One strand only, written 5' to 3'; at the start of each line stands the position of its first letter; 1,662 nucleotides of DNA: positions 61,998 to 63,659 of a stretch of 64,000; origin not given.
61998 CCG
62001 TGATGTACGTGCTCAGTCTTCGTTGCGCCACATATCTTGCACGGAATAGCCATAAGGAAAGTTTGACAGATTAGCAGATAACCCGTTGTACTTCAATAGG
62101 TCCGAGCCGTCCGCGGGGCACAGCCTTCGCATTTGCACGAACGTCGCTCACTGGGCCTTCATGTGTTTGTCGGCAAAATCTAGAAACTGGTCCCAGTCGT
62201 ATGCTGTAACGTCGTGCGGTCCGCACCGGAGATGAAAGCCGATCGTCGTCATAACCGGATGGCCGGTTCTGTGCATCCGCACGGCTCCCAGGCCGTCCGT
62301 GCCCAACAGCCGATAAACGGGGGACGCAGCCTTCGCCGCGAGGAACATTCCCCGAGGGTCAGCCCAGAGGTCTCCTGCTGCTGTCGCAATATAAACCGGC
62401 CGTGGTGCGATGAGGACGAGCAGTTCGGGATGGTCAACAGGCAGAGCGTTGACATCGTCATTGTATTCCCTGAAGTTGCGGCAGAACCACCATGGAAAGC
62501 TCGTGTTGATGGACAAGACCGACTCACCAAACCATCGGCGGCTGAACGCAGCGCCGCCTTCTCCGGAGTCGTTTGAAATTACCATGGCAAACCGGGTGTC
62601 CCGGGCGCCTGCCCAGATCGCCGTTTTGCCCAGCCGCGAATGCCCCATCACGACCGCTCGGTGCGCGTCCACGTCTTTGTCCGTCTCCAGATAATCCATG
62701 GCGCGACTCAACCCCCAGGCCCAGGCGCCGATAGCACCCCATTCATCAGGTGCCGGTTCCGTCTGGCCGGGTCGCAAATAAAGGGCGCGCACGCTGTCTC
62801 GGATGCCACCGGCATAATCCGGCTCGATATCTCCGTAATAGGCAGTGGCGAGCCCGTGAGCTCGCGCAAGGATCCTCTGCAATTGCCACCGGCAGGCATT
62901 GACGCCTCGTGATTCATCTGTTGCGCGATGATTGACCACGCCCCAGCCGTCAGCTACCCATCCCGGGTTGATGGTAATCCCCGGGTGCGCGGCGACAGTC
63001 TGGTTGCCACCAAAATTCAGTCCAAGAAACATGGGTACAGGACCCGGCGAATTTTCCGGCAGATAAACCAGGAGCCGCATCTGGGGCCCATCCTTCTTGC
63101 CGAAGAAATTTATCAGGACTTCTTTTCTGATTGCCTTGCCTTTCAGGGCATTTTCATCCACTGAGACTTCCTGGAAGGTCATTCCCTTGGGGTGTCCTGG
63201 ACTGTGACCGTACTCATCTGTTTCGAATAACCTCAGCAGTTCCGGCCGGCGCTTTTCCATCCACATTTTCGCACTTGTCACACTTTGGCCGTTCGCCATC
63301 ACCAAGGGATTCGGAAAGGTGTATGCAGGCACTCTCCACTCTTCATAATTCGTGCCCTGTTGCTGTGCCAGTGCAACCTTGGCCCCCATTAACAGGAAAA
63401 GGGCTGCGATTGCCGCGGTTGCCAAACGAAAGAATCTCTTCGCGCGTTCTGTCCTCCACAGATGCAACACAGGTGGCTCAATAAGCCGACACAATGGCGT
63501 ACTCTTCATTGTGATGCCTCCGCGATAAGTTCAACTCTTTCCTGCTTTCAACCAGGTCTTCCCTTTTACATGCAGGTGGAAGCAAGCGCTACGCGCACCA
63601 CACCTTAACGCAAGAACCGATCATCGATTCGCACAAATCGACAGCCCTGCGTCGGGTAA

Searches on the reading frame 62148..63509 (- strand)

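Call 8: search_protein_families(library=pfam, proteins=[window:62148-63509:-], max_evalue=0.0001)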
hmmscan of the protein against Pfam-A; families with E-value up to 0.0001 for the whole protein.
window:62148-63509:- (453 aa): 1 family
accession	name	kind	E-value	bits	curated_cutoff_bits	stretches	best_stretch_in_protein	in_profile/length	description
PF22244.2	GCE_fung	-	9.4e-30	104.6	27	1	256-403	76-231/231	Glucuronyl esterase, fungi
